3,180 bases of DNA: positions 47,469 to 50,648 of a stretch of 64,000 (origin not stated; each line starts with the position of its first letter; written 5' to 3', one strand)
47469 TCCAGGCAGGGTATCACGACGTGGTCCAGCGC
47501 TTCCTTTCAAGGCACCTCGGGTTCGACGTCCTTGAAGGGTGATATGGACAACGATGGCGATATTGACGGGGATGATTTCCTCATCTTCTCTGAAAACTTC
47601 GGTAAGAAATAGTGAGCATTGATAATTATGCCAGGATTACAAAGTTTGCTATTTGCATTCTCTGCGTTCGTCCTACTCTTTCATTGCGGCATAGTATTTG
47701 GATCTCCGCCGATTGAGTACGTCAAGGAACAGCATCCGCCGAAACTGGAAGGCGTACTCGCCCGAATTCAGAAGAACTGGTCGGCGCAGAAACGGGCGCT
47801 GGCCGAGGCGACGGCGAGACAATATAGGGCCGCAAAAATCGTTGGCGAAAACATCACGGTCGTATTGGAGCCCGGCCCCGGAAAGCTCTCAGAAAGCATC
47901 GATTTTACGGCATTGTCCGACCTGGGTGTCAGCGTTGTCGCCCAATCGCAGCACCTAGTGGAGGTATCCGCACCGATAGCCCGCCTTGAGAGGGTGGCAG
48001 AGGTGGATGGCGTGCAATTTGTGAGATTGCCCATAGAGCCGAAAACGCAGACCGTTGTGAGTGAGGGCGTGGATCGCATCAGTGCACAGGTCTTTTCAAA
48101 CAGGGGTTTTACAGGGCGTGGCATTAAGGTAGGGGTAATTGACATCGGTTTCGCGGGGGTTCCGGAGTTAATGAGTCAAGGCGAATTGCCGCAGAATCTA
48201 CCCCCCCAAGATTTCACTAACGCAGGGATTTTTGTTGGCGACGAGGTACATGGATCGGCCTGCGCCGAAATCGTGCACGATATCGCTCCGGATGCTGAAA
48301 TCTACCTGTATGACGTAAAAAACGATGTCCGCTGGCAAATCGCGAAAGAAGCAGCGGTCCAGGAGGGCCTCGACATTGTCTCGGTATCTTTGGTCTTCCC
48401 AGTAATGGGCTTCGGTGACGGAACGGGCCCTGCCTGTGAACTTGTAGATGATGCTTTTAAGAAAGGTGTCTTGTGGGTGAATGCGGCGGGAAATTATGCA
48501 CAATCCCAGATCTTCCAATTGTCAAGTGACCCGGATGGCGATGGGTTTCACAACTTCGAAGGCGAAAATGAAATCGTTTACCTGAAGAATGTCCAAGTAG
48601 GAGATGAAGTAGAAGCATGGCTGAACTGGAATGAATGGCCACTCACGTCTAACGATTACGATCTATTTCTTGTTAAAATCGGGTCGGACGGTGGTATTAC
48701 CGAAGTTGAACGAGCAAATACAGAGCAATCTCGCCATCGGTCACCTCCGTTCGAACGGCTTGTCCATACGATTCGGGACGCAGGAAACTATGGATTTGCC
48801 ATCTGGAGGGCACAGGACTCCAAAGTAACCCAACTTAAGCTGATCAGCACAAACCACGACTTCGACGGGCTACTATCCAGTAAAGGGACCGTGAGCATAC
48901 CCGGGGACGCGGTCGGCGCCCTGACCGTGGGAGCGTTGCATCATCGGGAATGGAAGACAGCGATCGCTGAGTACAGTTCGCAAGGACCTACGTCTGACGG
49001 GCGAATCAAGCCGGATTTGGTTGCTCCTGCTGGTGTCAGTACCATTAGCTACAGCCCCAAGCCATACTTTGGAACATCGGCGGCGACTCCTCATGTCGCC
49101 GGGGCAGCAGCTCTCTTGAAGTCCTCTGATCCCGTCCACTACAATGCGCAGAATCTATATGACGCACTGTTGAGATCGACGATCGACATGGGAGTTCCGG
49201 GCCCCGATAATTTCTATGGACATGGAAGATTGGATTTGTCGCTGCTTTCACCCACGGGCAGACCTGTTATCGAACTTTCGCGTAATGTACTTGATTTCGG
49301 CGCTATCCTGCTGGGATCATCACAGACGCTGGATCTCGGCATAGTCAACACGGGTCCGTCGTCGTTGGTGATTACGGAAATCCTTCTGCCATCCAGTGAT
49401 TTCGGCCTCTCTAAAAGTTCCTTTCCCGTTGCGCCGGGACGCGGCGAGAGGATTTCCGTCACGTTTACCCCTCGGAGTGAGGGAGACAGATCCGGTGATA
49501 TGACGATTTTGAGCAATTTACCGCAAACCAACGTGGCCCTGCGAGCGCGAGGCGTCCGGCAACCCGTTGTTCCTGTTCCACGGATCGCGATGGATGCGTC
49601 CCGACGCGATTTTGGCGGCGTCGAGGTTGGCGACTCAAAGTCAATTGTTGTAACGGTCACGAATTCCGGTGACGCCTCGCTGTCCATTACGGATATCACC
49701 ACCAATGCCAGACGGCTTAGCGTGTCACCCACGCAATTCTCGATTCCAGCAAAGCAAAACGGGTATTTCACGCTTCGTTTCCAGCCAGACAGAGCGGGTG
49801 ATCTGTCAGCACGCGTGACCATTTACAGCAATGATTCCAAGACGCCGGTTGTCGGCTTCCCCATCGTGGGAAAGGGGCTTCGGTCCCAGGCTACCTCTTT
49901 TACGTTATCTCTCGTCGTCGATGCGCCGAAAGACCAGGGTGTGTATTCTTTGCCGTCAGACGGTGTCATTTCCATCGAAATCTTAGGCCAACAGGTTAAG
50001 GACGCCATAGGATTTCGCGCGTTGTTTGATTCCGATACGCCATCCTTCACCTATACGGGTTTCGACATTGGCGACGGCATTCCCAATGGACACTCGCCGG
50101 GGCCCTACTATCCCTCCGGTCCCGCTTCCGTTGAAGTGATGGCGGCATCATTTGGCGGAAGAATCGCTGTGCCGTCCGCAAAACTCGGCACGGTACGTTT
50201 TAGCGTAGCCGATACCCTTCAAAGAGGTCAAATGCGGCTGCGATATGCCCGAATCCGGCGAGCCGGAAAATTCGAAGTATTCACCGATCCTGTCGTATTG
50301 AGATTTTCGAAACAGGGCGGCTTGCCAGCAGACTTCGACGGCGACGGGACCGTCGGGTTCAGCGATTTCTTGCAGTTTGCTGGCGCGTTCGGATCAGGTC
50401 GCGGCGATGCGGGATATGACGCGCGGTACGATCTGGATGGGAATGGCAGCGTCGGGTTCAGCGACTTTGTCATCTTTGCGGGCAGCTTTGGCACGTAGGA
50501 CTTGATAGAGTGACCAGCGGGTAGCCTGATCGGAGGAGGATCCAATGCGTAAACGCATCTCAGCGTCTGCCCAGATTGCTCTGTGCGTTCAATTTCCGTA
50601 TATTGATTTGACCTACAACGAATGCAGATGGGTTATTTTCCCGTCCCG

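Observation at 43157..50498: Same-strand cluster of exported proteins unified by a C-terminal dockerin-like tail, with a protease and a Sel1 protein as cargo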

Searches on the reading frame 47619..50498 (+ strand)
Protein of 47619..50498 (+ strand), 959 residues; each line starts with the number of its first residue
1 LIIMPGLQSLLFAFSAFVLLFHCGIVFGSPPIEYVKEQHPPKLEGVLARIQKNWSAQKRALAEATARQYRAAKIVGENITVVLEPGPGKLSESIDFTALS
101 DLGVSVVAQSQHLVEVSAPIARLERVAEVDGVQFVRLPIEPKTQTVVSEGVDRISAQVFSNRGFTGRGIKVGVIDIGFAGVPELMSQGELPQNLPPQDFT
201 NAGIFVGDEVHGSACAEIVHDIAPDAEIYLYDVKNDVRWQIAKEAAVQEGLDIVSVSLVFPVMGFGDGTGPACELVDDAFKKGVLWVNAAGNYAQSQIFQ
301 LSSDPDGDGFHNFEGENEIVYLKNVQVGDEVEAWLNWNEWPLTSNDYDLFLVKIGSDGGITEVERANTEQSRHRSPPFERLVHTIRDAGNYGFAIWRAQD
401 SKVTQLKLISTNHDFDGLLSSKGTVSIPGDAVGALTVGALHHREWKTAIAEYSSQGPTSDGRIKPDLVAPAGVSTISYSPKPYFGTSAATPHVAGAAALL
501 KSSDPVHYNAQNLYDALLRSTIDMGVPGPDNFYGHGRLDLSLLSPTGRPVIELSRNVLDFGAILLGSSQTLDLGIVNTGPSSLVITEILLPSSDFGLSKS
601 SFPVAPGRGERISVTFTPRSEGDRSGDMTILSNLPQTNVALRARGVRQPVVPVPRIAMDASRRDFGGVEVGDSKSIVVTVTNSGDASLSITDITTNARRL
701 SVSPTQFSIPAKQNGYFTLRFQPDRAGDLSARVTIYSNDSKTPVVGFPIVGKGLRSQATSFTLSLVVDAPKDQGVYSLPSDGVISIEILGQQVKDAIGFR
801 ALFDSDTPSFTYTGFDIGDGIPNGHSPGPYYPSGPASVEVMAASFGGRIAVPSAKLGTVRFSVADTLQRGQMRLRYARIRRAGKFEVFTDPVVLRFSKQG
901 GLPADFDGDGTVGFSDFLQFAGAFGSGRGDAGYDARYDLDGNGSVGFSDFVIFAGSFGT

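Call 3: search_protein_families(library=pfam, proteins=[window:47619-50498:+], max_evalue=1)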
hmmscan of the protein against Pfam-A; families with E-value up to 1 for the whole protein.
window:47619-50498:+ (959 aa): 17 families
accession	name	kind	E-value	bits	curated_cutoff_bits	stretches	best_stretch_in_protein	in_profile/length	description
PF00082.27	Peptidase_S8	-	1.3e-25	90.7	21.8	2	421-536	160-288/288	Subtilase family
PF22544.2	HYDIN_VesB_CFA65-like_Ig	-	2e-19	70.1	25.5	2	549-641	1-95/100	HYDIN/CFA65/VesB-like, Ig-like domain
PF07610.17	DUF1573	-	2.5e-19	69.5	26.1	2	658-744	3-90/98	Protein of unknown function (DUF1573)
PF15780.11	ASH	-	3e-18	66.3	27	2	664-740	15-93/98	Abnormal spindle-like microcephaly-assoc'd, ASPM-SPD-2-Hydin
PF12371.14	TMEM131_like_N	-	2e-11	44.4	28.8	2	553-631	3-83/84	Transmembrane protein 131-like N-terminal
PF22073.2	Cep192_D4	-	1.1e-10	42.1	35.5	2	654-751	2-109/112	Cep192 domain 4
PF24507.1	Ig_CFAP65_4th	-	7.3e-08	33.1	27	2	678-743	2-67/76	CFAP65, fourth Ig-like domain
PF22066.2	Cep192_D8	-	0.00029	21.5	33.5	1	553-633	8-87/101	Cep192 domain 8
PF22064.2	Cep192_D2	-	0.00042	21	27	1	549-582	2-38/154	Cep192 domain 2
PF25248.1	Ig_CFAP65_8th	-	0.00057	20.1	25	1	550-580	3-33/128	CFAP65, eight Ig-like domain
PF22067.2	Cep192_D3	-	0.0018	18.7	27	1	669-726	14-72/99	Cep192 domain 3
PF13499.12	EF-hand_7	-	0.0032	18.2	30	0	904-920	49-65/67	EF-hand domain pair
PF00036.39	EF-hand_1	-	0.014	15.4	25.4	1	904-920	9-25/29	EF hand domain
PF13833.12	EF-hand_8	-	0.024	14.8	28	1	904-920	34-50/54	EF-hand domain pair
PF00404.24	Dockerin_1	-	0.044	14.4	22.9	1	904-951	2-50/57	Dockerin type I domain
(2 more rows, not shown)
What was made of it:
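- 48060..49238 (+): S8 catalytic domain (residues about 148-540) with Asp (VIDIG), His (HGS), Asn (AAGN) and Ser (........) motifs. An insert of about 120 aa lies between the His/Asn half and the Ser half. Pfam PF00082 1.3e-25 (call 3).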

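Call 4: search_protein_families(library=ncbifam, proteins=[window:47619-50498:+], max_evalue=1)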
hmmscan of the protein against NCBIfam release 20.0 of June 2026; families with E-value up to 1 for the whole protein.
window:47619-50498:+ (959 aa): 11 families
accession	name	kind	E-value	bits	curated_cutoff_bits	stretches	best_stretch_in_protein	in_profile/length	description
NF012200.0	choice_anch_D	domain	1.3e-27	96.4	45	2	653-741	14-107/108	choice-of-anchor D domain-containing protein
TIGR03921.1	T7SS_mycosin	equivalog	1.2e-13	51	278.75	1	416-540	165-281/353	type VII secretion-associated serine protease mycosin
NF040809.1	germ_prot_CspBA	exception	6.4e-12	43.9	1250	1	423-541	394-519/1099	bifunctional germination protease/germinant receptor pseudoprotease CspBA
NF040553.1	SGO_0316_fam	subfamily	3.1e-07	28.4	1400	2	449-503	653-710/1486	SGO_0316/SGO_0317 family LPXTG-anchored serine peptidase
NF041425.1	OS_HP2_seleno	subfamily_domain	7.5e-06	26.2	100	1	671-751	14-95/98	OS_HP2 family (seleno)protein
NF042956.1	IteS_antiphage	equivalog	0.00081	17.8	900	1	424-472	412-466/747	S8 family anti-phage peptidase IteS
NF040808.2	CspC_non_triad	exception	0.011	14.1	675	1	408-490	405-483/556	bile acid germinant receptor pseudoprotease CspC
NF038342.1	FACL_FadD6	exception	0.015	13.6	975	1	240-317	380-457/584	long-chain-acyl-CoA synthetase FadD6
NF041540.1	dockerin_GC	domain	0.017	15.5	29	1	903-957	2-63/67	GC-type dockerin domain-anchored protein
NF051851.1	AtpSerPepEprS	equivalog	0.019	13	1700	0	150-179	50-79/988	autotransporter serine peptidase EprS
NF049966.1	QH_SP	equivalog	0.056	12.8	165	1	171-289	2-121/219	subtilisin-like serine protease QhpE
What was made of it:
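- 49263..49871 (+): Two Ig-like 'choice-of-anchor D' / ASH / DUF1573 domains (residues about 549-751). Pfam PF22544 and PF07610 (calls 3, 4).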

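Call 61: find_related_loci(query=window:47619-50495:+, collection=metagenome_contigs, flank=6000)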
Query window:47619-50495:+ (959 aa) in metagenome_contigs; peptide patterns used: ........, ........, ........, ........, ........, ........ (x = any residue, [..] = any of these).
59 stretches matched a pattern; 1 encode a relative of the query (tblastn E <= 1e-3); 1 distinct loci.
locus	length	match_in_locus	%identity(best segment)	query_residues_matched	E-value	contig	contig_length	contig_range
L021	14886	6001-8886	75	1-958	0e+0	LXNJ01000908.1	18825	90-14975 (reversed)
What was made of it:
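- Tried and rejected: A second scan with ORF5 gave one locus, L021 (call 61).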

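Call 96: search_protein_families(library=padloc, proteins=[window:47619-50498:+], max_evalue=0.01)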
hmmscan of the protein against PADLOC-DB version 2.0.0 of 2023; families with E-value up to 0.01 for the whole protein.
window:47619-50498:+ (959 aa): 4 families
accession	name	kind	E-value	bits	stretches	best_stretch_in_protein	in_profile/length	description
PDLC03014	subtilase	-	5.5e-22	76.8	2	382-518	276-372/391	-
PDLC02199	IetS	-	1.7e-07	27.8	1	421-501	485-580/826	-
PDLC02197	IetS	-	2.1e-05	21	1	423-473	413-469/749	-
PDLC02201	IetS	-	0.001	15.4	1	420-501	401-504/781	-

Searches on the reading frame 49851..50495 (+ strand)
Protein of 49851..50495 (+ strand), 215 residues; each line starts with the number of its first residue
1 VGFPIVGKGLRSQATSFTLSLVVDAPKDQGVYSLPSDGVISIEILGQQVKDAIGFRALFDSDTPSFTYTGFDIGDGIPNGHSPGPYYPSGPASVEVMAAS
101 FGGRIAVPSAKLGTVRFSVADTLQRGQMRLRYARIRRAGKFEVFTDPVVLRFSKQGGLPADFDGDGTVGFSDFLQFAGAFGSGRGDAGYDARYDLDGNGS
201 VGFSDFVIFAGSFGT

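Call 42: find_homologous_proteins(query=window:49851-50495:+)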
Query window:49851-50495:+ (215 aa): 209 proteins with E <= 0.001 among 740 candidates; the best 120 are listed.
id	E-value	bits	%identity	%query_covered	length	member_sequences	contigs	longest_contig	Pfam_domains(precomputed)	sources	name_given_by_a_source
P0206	1.0e-109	384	83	100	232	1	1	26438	PF13833.13,PF00036.39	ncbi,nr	ncbi:MAG: hypothetical protein J4F39_16470 [Candidatus Latescibacteria bacterium]|nr:hypothetical pr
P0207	1.6e-94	334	72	100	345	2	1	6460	PF22073.3,PF15780.12,PF07610.18,PF22544.3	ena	-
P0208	5.9e-94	332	71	100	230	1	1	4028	-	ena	-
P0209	3.3e-92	326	71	100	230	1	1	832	-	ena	-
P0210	1.3e-90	321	79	86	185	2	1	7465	PF00036.39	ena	-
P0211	1.2e-75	272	59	100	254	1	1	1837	-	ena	-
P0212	5.6e-68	247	72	73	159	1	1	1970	PF13833.13,PF00036.39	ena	-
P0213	1.2e-57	213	90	52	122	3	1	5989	PF00036.39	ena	-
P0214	4.6e-56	208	90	49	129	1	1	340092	-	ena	-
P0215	7.6e-30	123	43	92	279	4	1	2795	PF00963.25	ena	-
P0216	8.0e-30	122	43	93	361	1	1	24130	PF00963.25,PF00036.39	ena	-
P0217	2.3e-28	118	37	94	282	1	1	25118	-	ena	-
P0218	3.0e-27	114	43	75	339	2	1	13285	PF07705.18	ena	-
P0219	3.4e-27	114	37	94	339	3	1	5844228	-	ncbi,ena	-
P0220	7.6e-25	106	39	91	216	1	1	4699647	-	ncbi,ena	-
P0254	1.3e-16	79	70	27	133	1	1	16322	PF25168.2,PF25174.2,PF24814.2,PF23381.2,PF25173.2,PF25175.2,PF24817.2,PF00036.39,PF24780.2,PF23393.3,PF00404.25,PF25391.2,PF24807.2,PF25047.1,PF00400.39,PF23414.2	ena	-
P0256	1.5e-16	79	67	31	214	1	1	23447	PF25168.2,PF24105.2,PF24805.2,PF24017.3,PF24817.2,PF23393.3,PF23389.2,PF00404.25,PF25460.2,PF00400.39,PF23414.2,PF23410.5,PF23775.2,PF25174.2,PF24814.2,PF23381.2,PF25173.2,PF23383.2,PF25171.2,PF12894.14,PF25175.2,PF24796.2,PF24780.2,PF23409.2,PF25172.2,PF24782.3,PF25391.2,PF23869.2,PF24807.2,PF25047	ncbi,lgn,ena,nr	ncbi:MAG: hypothetical protein OXR72_13865 [Gemmatimonadota bacterium]|nr:hypothetical protein [Gemm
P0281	1.5e-15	76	36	75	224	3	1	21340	PF00963.25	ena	-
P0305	1.7e-14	72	76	25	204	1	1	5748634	PF00404.25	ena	-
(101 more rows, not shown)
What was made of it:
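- It is shared by unrelated cargo domains (call 42).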

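Call 44: search_protein_families(library=pfam, alignment_id=A4, max_evalue=1)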
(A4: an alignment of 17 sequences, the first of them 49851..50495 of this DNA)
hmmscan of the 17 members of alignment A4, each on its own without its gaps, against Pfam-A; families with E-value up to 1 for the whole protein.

A. member 1, window:49851-50495:+ (215 aa): 6 families
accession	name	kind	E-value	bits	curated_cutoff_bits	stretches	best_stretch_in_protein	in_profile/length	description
PF00036.39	EF-hand_1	-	7.4e-05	22.5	25.4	2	160-176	9-25/29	EF hand domain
PF13499.12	EF-hand_7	-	0.0001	23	30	1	160-176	49-65/67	EF-hand domain pair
PF13405.12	EF-hand_6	-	0.00071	19.5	25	0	161-180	10-29/30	EF-hand domain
PF13833.12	EF-hand_8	-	0.00087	19.4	28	1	160-176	34-50/54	EF-hand domain pair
PF00404.24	Dockerin_1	-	0.01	16.4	22.9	1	160-207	2-50/57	Dockerin type I domain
PF13202.12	EF-hand_5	-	0.22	11.5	25.9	0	160-176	8-24/25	EF hand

B. families by the number of members that match (of 17 scanned): 31 families (the first 25 are shown)
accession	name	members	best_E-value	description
PF00036.39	EF-hand_1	17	4.2e-06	EF hand domain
PF13499.12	EF-hand_7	15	4.5e-05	EF-hand domain pair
PF00404.24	Dockerin_1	15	0.00062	Dockerin type I domain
PF13833.12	EF-hand_8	13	1.5e-05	EF-hand domain pair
PF13405.12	EF-hand_6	12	0.00025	EF-hand domain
PF13202.12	EF-hand_5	9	0.0036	EF hand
PF00963.24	Cohesin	7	1.1e-08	Cohesin domain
PF22544.2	HYDIN_VesB_CFA65-like_Ig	2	3.7e-13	HYDIN/CFA65/VesB-like, Ig-like domain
PF15780.11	ASH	2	1e-10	Abnormal spindle-like microcephaly-assoc'd, ASPM-SPD-2-Hydin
PF22073.2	Cep192_D4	2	4.5e-08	Cep192 domain 4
PF17963.7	Big_9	2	0.00047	Bacterial Ig domain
PF24507.1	Ig_CFAP65_4th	2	0.0068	CFAP65, fourth Ig-like domain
PF05901.16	Excalibur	2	0.072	Excalibur calcium-binding domain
PF17803.7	Cadherin_4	2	0.16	Bacterial cadherin-like domain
PF07705.17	CARDB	1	7.3e-13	CARDB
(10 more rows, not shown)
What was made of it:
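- On Dockerin (Pfam PF00404 / type I-II dockerin module): 15 of 17 relatives hit at E<=1, best 6e-4 (call 44).
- On Cohesin (Pfam PF00963): Its homologues at 36-43 % identity do hit PF00963 (7 of 17, best 1.1e-8; calls 42, 44).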

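Call 52: predict_structure(alignment_id=A4)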
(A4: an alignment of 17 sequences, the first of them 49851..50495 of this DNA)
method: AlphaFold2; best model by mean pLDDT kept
length: 215 residues; sequences in the alignment: 17
mean_pLDDT: 84.6   pTM: 0.69
mean pLDDT of the five models: 84.6, 84.3, 80.7, 79.6, 79.2
residues with pLDDT >= 90: 107; 70-90: 85; 50-70: 9; < 50: 14
segments of 3 or more residues with pLDDT < 50: 1-14
pLDDT, mean of each block of 10 residues (from residue 1): 29 62 79 86 94 94 93 93 88 92 92 95 89 89 83 75 86 94 89 84 90 81
secondary structure, 60 per line:
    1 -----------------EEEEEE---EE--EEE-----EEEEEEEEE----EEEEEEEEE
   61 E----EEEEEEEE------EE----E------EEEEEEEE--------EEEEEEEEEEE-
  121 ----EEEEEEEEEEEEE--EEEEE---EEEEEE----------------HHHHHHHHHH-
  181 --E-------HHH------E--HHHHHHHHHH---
elements in order: E18-23 E31-33 E39-47 E52-61 E66-73 E93-100 E109-119 E125-137 E140-144 E148-153 H170-179 H203-212
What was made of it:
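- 50325..50495 (+): Complete two-repeat dockerin: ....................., a 12-aa linker, then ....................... AF2 predicts two helices (call 52).
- On Cohesin (Pfam PF00963): The AF2 model has pLDDT 84.6 with about 10 strands over residues 762-897 (call 52).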

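Call 55: fold_search(model_id=the predicted structure, library=pdb)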
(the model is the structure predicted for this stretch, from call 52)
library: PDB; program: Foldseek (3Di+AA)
matches with E <= 10: 1616; with E <= 0.001: 99
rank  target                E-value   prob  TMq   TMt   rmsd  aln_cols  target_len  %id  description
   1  2vo8                  1.6e-06  1.00  0.47  0.70   3.4       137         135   11  Cohesin module from Clostridium perfringens ATCC13124 family 33 glycoside hydrolase. (released 2008-09-02)
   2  2xdh                  3.6e-06  1.00  0.42  0.60   5.2       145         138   11  Non-cellulosomal cohesin from the hyperthermophilic archaeon Archaeoglobus fulgidus (released 2010-05-26)
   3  2jh2_A                4.2e-06  1.00  0.45  0.67   3.9       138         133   12  X-ray crystal structure of a cohesin-like module from Clostridium perfringens (released 2007-11-06)
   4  2jh2_C                9.2e-06  1.00  0.45  0.69   3.9       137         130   11  X-ray crystal structure of a cohesin-like module from Clostridium perfringens (released 2007-11-06)
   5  4fl4_L                1.5e-05  1.00  0.33  0.24  24.6       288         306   11  Scaffoldin conformation and dynamics revealed by a ternary complex from the Clostridium thermocellum cellulosome (released 2012-06-27)
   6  2jh2_B                2.1e-05  1.00  0.45  0.67   4.0       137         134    9  X-ray crystal structure of a cohesin-like module from Clostridium perfringens (released 2007-11-06)
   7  3kcp_A                2.2e-05  1.00  0.37  0.27  23.7       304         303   11  Crystal structure of interacting Clostridium thermocellum multimodular components (released 2010-02-09)
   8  4ums                  2.8e-05  1.00  0.42  0.56   4.4       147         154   10  The crystal structure of the seventh ScaB type I cohesin from Pseudobacteroides cellulosolvens (released 2015-05-06)
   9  5es4_A                3.3e-05  1.00  0.39  0.10   5.8       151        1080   11  RE-REFINEMENT OF INTEGRIN ALPHAXBETA2 ECTODOMAIN IN THE CLOSED/BENT CONFORMATION (released 2016-03-02)
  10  2w1n                  4.6e-05  1.00  0.45  0.43   3.8       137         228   12  cohesin and fibronectin type-III double module construct from the Clostridium perfringens glycoside hydrolase GH84C (released 2009-02-03)
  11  4fl4_C                4.8e-05  1.00  0.35  0.25  24.3       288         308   11  Scaffoldin conformation and dynamics revealed by a ternary complex from the Clostridium thermocellum cellulosome (released 2012-06-27)
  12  4uyq_A                5.7e-05  1.00  0.40  0.58   4.6       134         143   16  High resolution structure of the third cohesin ScaC in complex with the ScaB dockerin with a mutation in the C-termina (released 2015-04-15)
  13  1g1k_A                5.7e-05  1.00  0.43  0.61   4.2       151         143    9  COHESIN MODULE FROM THE CELLULOSOME OF CLOSTRIDIUM CELLULOLYTICUM (released 2000-11-22)
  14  4uyp_A                5.7e-05  1.00  0.41  0.59   5.3       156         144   17  High resolution structure of the third cohesin ScaC in complex with the ScaB dockerin with a mutation in the N-termina (released 2015-04-15)
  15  7lgr                  6.4e-05  1.00  0.36  0.49   5.5       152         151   11  Streptococcus mutans Collagen binding Protein CNM - N2 Domain (released 2022-01-26)
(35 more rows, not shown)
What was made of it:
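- On Cohesin (Pfam PF00963): Its top Foldseek PDB hits are cohesins (2vo8 with TMt 0.70 and rmsd 3.4, 2xdh, 2jh2 and many cellulosomal cohesins; call 55).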

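Call 86: find_encoding_contigs(protein=P0219, flank=8000, max_places=2)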
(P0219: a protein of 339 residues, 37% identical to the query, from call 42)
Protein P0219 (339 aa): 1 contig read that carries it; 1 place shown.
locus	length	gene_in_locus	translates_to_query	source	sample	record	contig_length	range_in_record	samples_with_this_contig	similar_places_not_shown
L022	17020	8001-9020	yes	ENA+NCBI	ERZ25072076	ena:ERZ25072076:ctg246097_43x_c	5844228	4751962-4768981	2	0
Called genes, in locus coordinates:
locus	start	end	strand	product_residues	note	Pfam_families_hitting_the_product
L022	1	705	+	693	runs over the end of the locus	PF00497:SBP_bac_3, PF10613:Lig_chan-Glu_bd (faint), PF00497:SBP_bac_3, PF12974:Phosphonate-bd (weak), PF01464:SLT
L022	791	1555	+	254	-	PF13649:Methyltransf_25, PF13847:Methyltransf_31, PF08241:Methyltransf_11, PF08242:Methyltransf_12 (weak)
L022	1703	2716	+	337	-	-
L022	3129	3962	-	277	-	PF14022:DUF4238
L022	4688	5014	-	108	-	PF05168:HEPN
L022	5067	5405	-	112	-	PF01909:NTP_transf_2, PF18765:Polbeta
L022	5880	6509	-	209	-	PF05721:PhyH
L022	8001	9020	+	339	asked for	-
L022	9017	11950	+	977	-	PF00041:fn3, PF00028:Cadherin (weak), PF00041:fn3, PF00028:Cadherin, PF00041:fn3, PF25059:FN3_DSCAM-DSCAML_C, PF00041:fn3, PF25059:FN3_DSCAM-DSCAML_C (weak), +9 more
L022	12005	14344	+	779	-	PF17803:Cadherin_4 (weak), PF00041:fn3, PF16656:Pur_ac_phosph_N, PF00149:Metallophos, PF13205:Big_5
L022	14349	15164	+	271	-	-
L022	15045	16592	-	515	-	PF09820:AAA-ATPase_like, PF08011:PDDEXK_9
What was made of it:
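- Tried and rejected: P0219 sits next to fn3/cadherin proteins, not next to ORF1- or ORF4-like genes (call 86).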
